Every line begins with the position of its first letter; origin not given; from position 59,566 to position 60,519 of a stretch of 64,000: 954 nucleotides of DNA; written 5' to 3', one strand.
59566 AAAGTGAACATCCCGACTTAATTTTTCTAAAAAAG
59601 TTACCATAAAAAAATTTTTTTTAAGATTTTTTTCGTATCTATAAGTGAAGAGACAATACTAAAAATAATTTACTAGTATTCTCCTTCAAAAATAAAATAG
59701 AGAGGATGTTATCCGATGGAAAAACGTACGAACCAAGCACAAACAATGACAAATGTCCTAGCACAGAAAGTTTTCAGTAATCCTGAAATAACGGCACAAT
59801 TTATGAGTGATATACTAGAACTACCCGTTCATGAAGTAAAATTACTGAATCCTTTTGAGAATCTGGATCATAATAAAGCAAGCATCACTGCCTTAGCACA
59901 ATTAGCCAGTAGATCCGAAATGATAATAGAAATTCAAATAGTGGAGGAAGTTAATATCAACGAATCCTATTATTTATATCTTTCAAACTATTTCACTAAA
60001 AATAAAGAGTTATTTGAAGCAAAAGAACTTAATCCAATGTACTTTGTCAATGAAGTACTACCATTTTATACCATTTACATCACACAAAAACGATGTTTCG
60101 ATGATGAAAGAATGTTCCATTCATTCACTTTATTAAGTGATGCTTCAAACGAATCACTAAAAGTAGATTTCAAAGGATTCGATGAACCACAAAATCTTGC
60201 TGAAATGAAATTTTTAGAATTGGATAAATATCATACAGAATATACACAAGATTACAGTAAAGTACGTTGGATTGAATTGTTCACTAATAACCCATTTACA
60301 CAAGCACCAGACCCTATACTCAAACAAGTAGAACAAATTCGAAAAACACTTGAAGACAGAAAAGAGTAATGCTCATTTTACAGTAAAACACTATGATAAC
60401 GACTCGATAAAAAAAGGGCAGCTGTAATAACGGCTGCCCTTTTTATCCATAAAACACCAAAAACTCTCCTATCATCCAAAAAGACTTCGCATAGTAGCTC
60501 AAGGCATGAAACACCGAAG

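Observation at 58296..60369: Two PD-(D/E)XK nuclease-family genes, each behind a duplicated ~75-bp module carrying the competence-operon box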

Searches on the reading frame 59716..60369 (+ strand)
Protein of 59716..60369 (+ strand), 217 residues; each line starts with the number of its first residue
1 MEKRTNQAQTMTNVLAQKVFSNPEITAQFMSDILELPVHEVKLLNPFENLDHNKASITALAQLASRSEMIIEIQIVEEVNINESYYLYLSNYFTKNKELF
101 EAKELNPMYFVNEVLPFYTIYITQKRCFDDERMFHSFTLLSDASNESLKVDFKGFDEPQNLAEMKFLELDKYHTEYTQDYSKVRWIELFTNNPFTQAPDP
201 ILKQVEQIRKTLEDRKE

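Call 6: search_protein_families(library=pfam, proteins=[window:59716-60369:+], max_evalue=0.01)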
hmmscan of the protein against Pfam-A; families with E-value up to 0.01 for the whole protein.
window:59716-60369:+ (217 aa): 0 families

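Call 7: search_protein_families(library=ncbifam, proteins=[window:59716-60369:+], max_evalue=0.01)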
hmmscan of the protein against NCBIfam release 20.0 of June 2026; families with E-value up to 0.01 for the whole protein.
window:59716-60369:+ (217 aa): 0 families

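Call 9: search_protein_families(library=pfam, proteins=[window:59716-60369:+], max_evalue=10)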
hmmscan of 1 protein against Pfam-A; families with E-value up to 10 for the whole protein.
window:59716-60369:+ (217 aa): 1 family
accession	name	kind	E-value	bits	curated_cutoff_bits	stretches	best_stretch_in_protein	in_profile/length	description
PF23195.1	UBQLN1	-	0.15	12.2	27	1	8-32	3-27/70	Ubiquilin-1-like domain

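Call 10: find_encoding_contigs(protein=window:59716-60369:+, flank=6000, max_places=8)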
Protein window:59716-60369:+ (217 aa): 22 contigs read that carry it; 8 places shown.
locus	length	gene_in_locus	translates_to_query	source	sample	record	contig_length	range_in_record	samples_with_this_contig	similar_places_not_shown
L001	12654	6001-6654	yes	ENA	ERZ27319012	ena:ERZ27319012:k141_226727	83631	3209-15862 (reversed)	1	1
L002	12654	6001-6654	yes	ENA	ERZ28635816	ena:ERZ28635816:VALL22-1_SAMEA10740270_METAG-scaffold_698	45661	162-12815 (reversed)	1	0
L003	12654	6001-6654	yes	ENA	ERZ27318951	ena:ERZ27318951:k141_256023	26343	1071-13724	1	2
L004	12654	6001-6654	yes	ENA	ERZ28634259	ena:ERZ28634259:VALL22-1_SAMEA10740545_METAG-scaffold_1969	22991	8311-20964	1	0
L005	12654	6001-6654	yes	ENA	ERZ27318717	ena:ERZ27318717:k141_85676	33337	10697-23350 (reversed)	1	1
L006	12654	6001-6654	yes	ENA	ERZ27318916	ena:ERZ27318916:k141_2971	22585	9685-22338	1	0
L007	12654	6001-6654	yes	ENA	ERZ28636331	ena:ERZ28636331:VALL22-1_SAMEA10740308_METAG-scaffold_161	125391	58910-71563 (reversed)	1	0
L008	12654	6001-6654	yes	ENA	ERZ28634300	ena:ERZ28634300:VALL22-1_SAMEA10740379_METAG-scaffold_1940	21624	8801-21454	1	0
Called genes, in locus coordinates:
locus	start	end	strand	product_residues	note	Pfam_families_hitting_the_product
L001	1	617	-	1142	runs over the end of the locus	PF00289:Biotin_carb_N, PF02222:ATP-grasp, PF02786:CPSase_L_D2, PF07478:Dala_Dala_lig_C, PF02785:Biotin_carb_C, PF00682:HMGL-like, PF02436:PYC_OADA, PF00364:Biotin_lipoyl, +1 more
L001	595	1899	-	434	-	PF01098:FTSW_RODA_SPOVE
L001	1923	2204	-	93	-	PF07408:DUF1507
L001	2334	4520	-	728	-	PF09371:Tex_N, PF22706:Tex_central_region, PF14639:YqgF (weak), PF16921:Tex_YqgF, PF14635:HHH_7 (weak), PF12836:HHH_3, PF17674:HHH_9, PF00575:S1, +1 more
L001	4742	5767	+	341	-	PF17761:DUF1016_N, PF06250:YhcG_C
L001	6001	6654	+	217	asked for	-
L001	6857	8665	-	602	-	PF00664:ABC_membrane, PF00005:ABC_tran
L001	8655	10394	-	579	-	PF00664:ABC_membrane, PF00005:ABC_tran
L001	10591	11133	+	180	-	PF02632:BioY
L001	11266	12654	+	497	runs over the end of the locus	PF14821:Thr_synth_N, PF00291:PALP, PF24857:THR4_C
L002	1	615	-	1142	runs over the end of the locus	PF00289:Biotin_carb_N, PF02222:ATP-grasp, PF02786:CPSase_L_D2, PF07478:Dala_Dala_lig_C, PF02785:Biotin_carb_C, PF00682:HMGL-like, PF02436:PYC_OADA, PF00364:Biotin_lipoyl, +1 more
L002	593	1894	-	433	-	PF01098:FTSW_RODA_SPOVE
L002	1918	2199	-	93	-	PF07408:DUF1507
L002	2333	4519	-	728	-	PF09371:Tex_N, PF22706:Tex_central_region, PF14639:YqgF (weak), PF16921:Tex_YqgF, PF14635:HHH_7, PF12836:HHH_3, PF17674:HHH_9, PF00575:S1, +1 more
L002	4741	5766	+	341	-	PF17761:DUF1016_N, PF06250:YhcG_C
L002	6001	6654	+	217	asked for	-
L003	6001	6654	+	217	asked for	-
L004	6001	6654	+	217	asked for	-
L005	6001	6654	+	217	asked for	-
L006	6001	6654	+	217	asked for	-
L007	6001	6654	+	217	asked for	-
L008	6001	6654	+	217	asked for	-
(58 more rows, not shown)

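Call 11: find_homologous_proteins(query=window:59716-60366:+, max_evalue=0.001)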
Query window:59716-60366:+ (217 aa): 99 proteins with E <= 0.001 among 275 candidates.
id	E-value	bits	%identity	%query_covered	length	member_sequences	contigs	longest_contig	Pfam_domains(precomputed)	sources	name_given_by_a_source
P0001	1.0e-132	458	96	100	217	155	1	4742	-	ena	-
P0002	3.7e-127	440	92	100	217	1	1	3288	PF12784.14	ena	-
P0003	2.6e-124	430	90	100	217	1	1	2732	-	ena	-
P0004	3.5e-123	427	92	100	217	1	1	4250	-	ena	-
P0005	8.9e-123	425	91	100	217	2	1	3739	-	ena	-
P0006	3.2e-120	417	87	100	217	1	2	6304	-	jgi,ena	-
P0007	4.2e-117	407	86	100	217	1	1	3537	PF12784.14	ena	-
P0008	1.4e-116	405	85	100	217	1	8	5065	-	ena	-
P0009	3.7e-115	400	85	100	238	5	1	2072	PF12784.14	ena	-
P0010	9.5e-114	396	83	100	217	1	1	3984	PF12784.14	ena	-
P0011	1.2e-113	395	85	99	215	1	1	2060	PF12784.14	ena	-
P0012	2.0e-113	395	82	100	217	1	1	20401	PF12784.14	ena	-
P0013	2.7e-112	391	82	100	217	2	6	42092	PF12784.14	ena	-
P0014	3.8e-112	391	82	100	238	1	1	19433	PF12784.14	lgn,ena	-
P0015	1.4e-111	389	82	100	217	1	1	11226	PF12784.14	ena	-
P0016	1.4e-111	389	82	100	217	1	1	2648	PF12784.14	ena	-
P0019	3.1e-111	388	84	98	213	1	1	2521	PF12784.14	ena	-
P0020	4.2e-111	387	82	100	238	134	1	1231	PF12784.14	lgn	-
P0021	7.8e-111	386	81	100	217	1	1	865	PF12784.14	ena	-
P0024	3.5e-110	384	82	100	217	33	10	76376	PF12784.14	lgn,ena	-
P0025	5.8e-110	384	81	100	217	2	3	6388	PF12784.14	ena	-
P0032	2.5e-108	378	80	100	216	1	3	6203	PF12784.14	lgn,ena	-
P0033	3.5e-108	378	80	100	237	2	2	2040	PF12784.14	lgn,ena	-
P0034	1.6e-107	376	80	100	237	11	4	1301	PF12784.14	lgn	-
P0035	7.6e-107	373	79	100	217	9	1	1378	PF12784.14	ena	-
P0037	3.3e-106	371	81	100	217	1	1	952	PF12784.14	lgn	-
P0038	9.9e-106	370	80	100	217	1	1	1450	PF12784.14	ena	-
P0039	1.3e-105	369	78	100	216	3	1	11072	PF12784.14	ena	-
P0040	6.0e-105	367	80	100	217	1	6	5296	PF12784.14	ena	-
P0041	9.5e-105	367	80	100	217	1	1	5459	PF12784.14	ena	-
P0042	1.5e-104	366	80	100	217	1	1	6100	PF12784.14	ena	-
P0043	2.0e-104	365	80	100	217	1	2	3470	PF12784.14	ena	-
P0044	2.6e-104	365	79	100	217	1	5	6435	PF12784.14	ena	-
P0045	2.7e-104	365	79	100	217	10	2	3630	PF12784.14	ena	-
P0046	3.9e-104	364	78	100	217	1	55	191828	PF12784.14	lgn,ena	-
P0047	4.4e-104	364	79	100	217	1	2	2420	PF12784.14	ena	-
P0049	4.8e-104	364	79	100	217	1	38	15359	PF12784.14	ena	-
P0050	4.9e-104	364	79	100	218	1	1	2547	PF12784.14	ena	-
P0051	5.0e-104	364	78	100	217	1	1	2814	PF12784.14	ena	-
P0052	5.8e-104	364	77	99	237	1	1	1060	PF12784.14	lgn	-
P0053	7.8e-104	364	79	100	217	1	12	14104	PF12784.14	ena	-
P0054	8.3e-104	363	79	100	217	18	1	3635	PF12784.14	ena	-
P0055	8.5e-104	363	79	100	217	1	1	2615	PF12784.14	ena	-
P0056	1.1e-103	363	79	100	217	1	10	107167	PF12784.14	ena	-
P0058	1.2e-103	363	79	100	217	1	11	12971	PF12784.14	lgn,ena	-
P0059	1.6e-103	362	77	100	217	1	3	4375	PF12784.14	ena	-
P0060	2.0e-103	362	79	100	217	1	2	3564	PF12784.14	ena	-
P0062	3.5e-103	361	79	100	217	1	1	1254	PF12784.14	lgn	-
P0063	4.7e-103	361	76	100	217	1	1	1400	PF12784.14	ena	-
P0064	4.9e-103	361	79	100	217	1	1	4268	PF12784.14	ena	-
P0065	5.1e-103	361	79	100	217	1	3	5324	PF12784.14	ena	-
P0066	5.6e-103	361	77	100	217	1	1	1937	PF12784.14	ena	-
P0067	6.9e-103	360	79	100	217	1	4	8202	PF12784.14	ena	-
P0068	9.0e-103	360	79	100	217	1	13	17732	PF12784.14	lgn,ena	-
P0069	9.8e-103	360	80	97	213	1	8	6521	PF12784.14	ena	-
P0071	1.3e-102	360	79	100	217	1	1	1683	PF12784.14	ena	-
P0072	2.0e-102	359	78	100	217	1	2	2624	PF12784.14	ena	-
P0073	2.3e-102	359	78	100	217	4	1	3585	PF12784.14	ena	-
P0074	8.0e-102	357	79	97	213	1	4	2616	PF12784.14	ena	-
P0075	1.3e-101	356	79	98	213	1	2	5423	PF12784.14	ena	-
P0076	2.0e-101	356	79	97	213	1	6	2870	PF12784.14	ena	-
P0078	7.1e-101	354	79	97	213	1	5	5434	PF12784.14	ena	-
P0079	5.9e-100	351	75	98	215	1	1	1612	PF12784.14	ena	-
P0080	8.4e-100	350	75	98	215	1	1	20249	PF12784.14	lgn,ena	-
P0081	2.1e-99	349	74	100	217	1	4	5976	PF12784.14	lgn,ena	-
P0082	3.2e-97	342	84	87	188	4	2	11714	PF12784.14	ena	-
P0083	5.6e-97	341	73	100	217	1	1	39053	-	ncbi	-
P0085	7.6e-96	337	73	100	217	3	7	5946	PF12784.14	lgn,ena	-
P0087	8.0e-88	311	77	84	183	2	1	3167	PF12784.14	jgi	-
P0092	1.5e-66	242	81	65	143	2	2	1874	PF12784.14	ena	-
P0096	1.1e-47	180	74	57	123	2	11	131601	PF12784.14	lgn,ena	-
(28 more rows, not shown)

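Call 17: search_solved_structures(query=A2, max_evalue=10, show_alignments=2)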
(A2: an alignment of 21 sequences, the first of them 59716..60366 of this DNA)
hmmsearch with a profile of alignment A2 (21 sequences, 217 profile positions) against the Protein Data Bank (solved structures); distinct sequences matched with E-value up to 10: 0.

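Call 19: find_related_loci(query=A2, collection=genome_contigs, flank=6000)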
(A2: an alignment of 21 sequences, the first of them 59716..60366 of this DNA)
Query A2 (217 aa) in genome_contigs; peptide patterns used: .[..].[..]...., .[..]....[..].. (x = any residue, [..] = any of these).
30 stretches matched a pattern; 7 encode a relative of the query (tblastn E <= 1e-3); 7 distinct loci.
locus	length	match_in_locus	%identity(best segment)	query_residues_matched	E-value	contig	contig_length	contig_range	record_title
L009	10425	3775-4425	97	1-217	1e-143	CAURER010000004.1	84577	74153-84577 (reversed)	MAG TPA_asm: uncultured Granulicatella sp. isolate ERR9968960_bin.15_MetaWRAP_v1.3_MAG genome assembly, contig: ERZ21615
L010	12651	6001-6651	96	1-217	2e-141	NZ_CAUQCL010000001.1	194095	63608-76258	MAG: uncultured Granulicatella sp. isolate ERR9969015_bin.8_MetaWRAP_v1.3_MAG ERZ21615735.11, whole genome shotgun seque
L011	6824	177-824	79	1-216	3e-117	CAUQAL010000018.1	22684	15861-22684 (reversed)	MAG TPA_asm: uncultured Granulicatella sp. isolate ERR9969033_bin.15_MetaWRAP_v1.3_MAG genome assembly, contig: ERZ21615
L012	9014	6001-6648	80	1-216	6e-117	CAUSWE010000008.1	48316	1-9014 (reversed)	MAG TPA_asm: uncultured Granulicatella sp. isolate SRR15001303_bin.7_MetaWRAP_v1.3_MAG genome assembly, contig: ERZ14214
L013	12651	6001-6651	81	1-217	8e-112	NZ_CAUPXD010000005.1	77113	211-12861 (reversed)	MAG: uncultured Granulicatella sp. isolate ERR9968947_bin.2_MetaWRAP_v1.3_MAG ERZ21616078.73, whole genome shotgun seque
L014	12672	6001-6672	45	1-217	5e-59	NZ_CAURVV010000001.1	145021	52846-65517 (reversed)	MAG: uncultured Granulicatella sp. isolate ERR9969160_bin.13_MetaWRAP_v1.3_MAG ERZ21615780.60, whole genome shotgun sequ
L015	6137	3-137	56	164-208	2e-14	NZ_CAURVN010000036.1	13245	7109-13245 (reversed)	MAG: uncultured Granulicatella sp. isolate ERR9969199_bin.7_MetaWRAP_v1.3_MAG ERZ21615788.325, whole genome shotgun sequ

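Call 29: predict_structure(alignment_id=A2)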
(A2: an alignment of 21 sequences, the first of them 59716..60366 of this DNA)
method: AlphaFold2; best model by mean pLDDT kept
length: 217 residues; sequences in the alignment: 21
mean_pLDDT: 50.9   pTM: 0.50
mean pLDDT of the five models: 50.9, 40.0, 36.6, 33.6, 33.3
residues with pLDDT >= 90: 0; 70-90: 44; 50-70: 65; < 50: 108
segments of 3 or more residues with pLDDT < 50: 1-8, 105-113, 125-209, 215-217
pLDDT, mean of each block of 10 residues (from residue 1): 41 61 74 73 74 74 76 69 54 56 46 57 48 27 27 28 36 38 32 34 47 48
secondary structure, 60 per line:
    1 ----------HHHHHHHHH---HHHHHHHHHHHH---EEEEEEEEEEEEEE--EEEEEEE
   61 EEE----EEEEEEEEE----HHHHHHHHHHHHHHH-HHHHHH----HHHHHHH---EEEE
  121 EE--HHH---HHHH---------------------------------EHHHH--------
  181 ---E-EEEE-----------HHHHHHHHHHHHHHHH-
elements in order: H11-19 H23-34 E38-51 E54-63 E68-76 H81-95 H97-102 H107-113 E117-122 H131-134 H169-172 E186-189 H201-216

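Call 31: search_protein_families(library=pfam, proteins=[L014:5992-6933:+, P0012, P0046, P0083], max_evalue=1)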
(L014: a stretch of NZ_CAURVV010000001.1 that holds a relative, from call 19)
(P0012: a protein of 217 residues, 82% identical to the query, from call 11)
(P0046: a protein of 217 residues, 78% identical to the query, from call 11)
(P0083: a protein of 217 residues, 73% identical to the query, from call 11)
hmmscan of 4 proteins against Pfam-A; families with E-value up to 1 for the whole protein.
L014:5992-6933:+ (314 aa): 2 families
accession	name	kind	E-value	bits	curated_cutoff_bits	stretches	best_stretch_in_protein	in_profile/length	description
PF12784.13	PDDEXK_2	-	6.7e-21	75.5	27.4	1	13-241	1-221/229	PD-(D/E)XK nuclease family transposase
PF13220.11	DUF4028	-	0.91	9.8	25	0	139-186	7-54/65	Protein of unknown function (DUF4028)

P0012 (217 aa): 1 family
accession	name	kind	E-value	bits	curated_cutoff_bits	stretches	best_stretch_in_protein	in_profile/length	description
PF12784.13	PDDEXK_2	-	1.5e-09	38.4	27.4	1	22-212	16-196/229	PD-(D/E)XK nuclease family transposase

P0046 (217 aa): 2 families
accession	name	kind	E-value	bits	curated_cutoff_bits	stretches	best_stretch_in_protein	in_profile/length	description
PF12784.13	PDDEXK_2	-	4.9e-09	36.7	27.4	1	21-210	15-194/229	PD-(D/E)XK nuclease family transposase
PF12489.13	ARA70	-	0.078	13.5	23.6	1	18-92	34-112/131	Nuclear coactivator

P0083 (217 aa): 0 families

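Call 40: find_homologous_proteins(query=L014:5992-6933:+, max_evalue=0.00001)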
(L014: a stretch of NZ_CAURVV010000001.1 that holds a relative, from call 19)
Query L014:5992-6933:+ (314 aa): 761 proteins with E <= 0.00001 among 1741 candidates; the best 120 are listed.
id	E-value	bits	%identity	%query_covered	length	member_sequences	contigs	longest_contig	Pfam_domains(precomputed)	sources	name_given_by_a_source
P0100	3.0e-184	629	92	99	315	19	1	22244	PF12784.14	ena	-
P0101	1.4e-183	627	86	99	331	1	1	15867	PF12784.14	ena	-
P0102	1.2e-182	624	86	99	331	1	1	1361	PF12784.14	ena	-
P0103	1.3e-182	624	90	99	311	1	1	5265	PF12784.14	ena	-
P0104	4.1e-182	622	89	99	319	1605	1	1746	PF12784.14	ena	-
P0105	1.6e-181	620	90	99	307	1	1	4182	PF12784.14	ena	-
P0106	1.8e-181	620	91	99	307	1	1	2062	PF12784.14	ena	-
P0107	2.8e-181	619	91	99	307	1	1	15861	PF12784.14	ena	-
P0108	3.2e-181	619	82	99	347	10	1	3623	PF12784.14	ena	-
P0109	4.7e-181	619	90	99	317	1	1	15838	PF12784.14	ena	-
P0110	8.1e-181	618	90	99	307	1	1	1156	PF12784.14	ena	-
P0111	1.1e-180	617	89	99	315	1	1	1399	PF12784.14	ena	-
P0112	1.4e-180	617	90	99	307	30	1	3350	PF12784.14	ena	-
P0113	2.3e-180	616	90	99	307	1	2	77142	PF12784.14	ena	-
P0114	2.8e-180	616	90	99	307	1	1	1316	PF12784.14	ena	-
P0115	3.1e-180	616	91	99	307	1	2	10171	PF12784.14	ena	-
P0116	3.2e-180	616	90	99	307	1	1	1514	PF12784.14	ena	-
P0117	4.1e-180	616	91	99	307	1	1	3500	PF12784.14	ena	-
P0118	4.4e-180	615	90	99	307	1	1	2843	PF12784.14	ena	-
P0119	5.4e-180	615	91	99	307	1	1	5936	PF12784.14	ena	-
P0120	6.4e-180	615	90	99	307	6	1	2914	PF12784.14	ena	-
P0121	6.7e-180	615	90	99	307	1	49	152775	PF12784.14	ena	-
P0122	7.1e-180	615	89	100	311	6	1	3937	PF12784.14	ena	-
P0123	7.3e-180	615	91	99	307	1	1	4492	PF12784.14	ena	-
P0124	8.2e-180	615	87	99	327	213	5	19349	PF12784.14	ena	-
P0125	9.0e-180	614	89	99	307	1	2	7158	PF12784.14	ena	-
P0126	1.2e-179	614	90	99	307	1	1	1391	PF12784.14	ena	-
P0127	1.8e-179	613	89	99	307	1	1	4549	PF12784.14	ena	-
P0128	1.9e-179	613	89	99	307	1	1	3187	PF12784.14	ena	-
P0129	2.4e-179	613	90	99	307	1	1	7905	PF12784.14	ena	-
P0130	2.4e-179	613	89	99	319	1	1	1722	PF12784.14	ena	-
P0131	2.5e-179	613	89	99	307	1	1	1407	PF12784.14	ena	-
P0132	2.6e-179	613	89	99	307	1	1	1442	PF12784.14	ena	-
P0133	2.6e-179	613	89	99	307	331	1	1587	PF12784.14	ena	-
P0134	2.9e-179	613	89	99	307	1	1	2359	PF12784.14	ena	-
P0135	3.4e-179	613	89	99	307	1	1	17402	PF12784.14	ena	-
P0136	4.3e-179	612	89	99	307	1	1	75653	PF12784.14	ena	-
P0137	6.7e-179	612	89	100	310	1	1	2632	PF12784.14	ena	-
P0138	7.2e-179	611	90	99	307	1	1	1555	PF12784.14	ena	-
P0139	8.2e-179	611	89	99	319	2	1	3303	PF12784.14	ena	-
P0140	4.5e-178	609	89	99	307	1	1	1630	PF12784.14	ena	-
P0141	7.3e-178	608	89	99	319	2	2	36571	PF12784.14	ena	-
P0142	7.5e-178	608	89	100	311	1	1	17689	PF12784.14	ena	-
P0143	8.6e-178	608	89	99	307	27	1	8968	PF12784.14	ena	-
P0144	1.9e-177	607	87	99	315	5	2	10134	PF12784.14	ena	-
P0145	2.0e-177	607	89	100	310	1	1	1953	PF12784.14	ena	-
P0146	8.3e-177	605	88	100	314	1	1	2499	PF12784.14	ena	-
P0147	2.9e-176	603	89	99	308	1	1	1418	PF12784.14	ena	-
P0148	7.5e-175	598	87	99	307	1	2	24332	PF12784.14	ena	-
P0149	1.2e-174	598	84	99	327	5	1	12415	PF12784.14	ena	-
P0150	1.6e-174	597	86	100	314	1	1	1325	PF12784.14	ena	-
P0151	2.2e-174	597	87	100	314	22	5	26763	PF12784.14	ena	-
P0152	2.8e-174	596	86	99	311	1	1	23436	PF12784.14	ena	-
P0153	9.6e-174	595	86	99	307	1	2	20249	PF12784.14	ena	-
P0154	3.9e-173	593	85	99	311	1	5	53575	PF12784.14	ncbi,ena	-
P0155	6.4e-173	592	85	99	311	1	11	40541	PF12784.14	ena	-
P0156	1.1e-172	591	83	100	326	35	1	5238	PF12784.14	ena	-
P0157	1.8e-172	590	86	99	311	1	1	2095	PF12784.14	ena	-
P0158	7.5e-172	588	84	100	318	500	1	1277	PF12784.14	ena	-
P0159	2.6e-171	587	87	99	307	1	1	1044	PF12784.14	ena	-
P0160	3.5e-171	586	89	96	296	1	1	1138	PF12784.14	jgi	-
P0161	2.4e-170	583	84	100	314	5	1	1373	PF12784.14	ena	-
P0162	7.1e-169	579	83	100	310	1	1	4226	PF12784.14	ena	-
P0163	8.7e-169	578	83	99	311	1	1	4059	PF12784.14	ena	-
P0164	8.1e-168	575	84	99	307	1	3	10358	PF12784.14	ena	-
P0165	1.9e-167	574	84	99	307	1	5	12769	PF12784.14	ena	-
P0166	2.4e-167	574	84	99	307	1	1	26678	PF12784.14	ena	-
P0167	1.9e-166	571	83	99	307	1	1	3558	PF12784.14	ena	-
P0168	1.5e-165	568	82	99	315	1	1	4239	PF12784.14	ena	-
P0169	2.2e-165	567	84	99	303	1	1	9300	PF12784.14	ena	-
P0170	5.3e-165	566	82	99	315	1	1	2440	PF12784.14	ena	-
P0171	9.1e-165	565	81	99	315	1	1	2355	PF12784.14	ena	-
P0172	1.5e-164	564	84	97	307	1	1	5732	PF12784.14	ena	-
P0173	4.7e-164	563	86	95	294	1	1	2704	PF12784.14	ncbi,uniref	ncbi:PD-(D/E)XK nuclease family transposase, partial [uncultured Parvimonas sp.]|uniref:PD-(D/E)XK n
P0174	5.7e-164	563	83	99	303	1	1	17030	PF12784.14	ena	-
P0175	1.0e-163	562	81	100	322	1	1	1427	PF12784.14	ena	-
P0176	1.3e-163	561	82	99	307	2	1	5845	PF12784.14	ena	-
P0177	6.3e-163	559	83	99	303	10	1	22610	PF12784.14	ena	-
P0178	2.1e-159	548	84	100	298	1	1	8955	PF12784.14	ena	-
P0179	6.0e-155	533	82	99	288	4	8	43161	PF12784.14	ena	-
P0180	3.9e-150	517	96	77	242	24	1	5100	PF12784.14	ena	-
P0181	1.7e-138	479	73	95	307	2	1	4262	PF12784.14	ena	-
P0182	2.2e-138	479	93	75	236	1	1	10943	PF12784.14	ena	-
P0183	2.1e-137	475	84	81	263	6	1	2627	PF12784.14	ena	-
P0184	3.6e-135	468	72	95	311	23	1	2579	PF12784.14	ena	-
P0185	4.2e-135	468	88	77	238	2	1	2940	PF12784.14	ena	-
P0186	2.0e-134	466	95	70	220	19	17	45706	PF12784.14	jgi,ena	-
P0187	8.4e-134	464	72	95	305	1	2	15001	PF12784.14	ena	-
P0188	8.3e-133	460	70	95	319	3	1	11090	PF12784.14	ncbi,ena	-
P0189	3.3e-132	458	84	77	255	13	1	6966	PF12784.14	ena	-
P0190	9.4e-129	447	88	75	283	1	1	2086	PF12784.14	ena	-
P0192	2.9e-126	439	65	97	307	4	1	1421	PF12784.14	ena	-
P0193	5.6e-125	435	86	76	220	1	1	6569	PF12784.14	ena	-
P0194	1.1e-124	434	65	98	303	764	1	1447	PF12784.14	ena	-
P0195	7.3e-122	424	64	98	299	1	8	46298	PF12784.14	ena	-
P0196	9.2e-122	424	64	98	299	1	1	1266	PF12784.14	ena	-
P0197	1.4e-121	423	64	98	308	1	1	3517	PF12784.14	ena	-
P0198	1.7e-121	423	64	98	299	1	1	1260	PF12784.14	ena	-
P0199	2.1e-121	423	65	96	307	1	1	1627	PF12784.14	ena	-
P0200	3.8e-121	422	88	67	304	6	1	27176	PF12784.14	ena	-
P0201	4.7e-121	422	65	97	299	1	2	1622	PF12784.14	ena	-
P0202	1.1e-120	421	64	98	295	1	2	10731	PF12784.14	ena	-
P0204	2.9e-119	416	64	98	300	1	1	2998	PF12784.14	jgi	-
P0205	5.3e-119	415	64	98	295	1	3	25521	PF12784.14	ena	-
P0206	2.1e-118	413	64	98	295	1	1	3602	PF12784.14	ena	-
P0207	5.2e-118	412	64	98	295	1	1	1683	PF12784.14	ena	-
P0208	1.4e-117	410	63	98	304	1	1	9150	PF12784.14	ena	-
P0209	1.9e-117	410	64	96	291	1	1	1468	PF12784.14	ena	-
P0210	6.9e-117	408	64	98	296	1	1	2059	PF12784.14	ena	-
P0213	7.8e-115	401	84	68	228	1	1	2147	PF12784.14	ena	-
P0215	1.4e-113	397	86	68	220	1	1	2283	PF12784.14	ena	-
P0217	7.0e-110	385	56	97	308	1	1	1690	PF12784.14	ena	-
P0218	2.0e-109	384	83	68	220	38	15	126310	-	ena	-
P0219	9.1e-109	381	83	40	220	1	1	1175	PF12784.14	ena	-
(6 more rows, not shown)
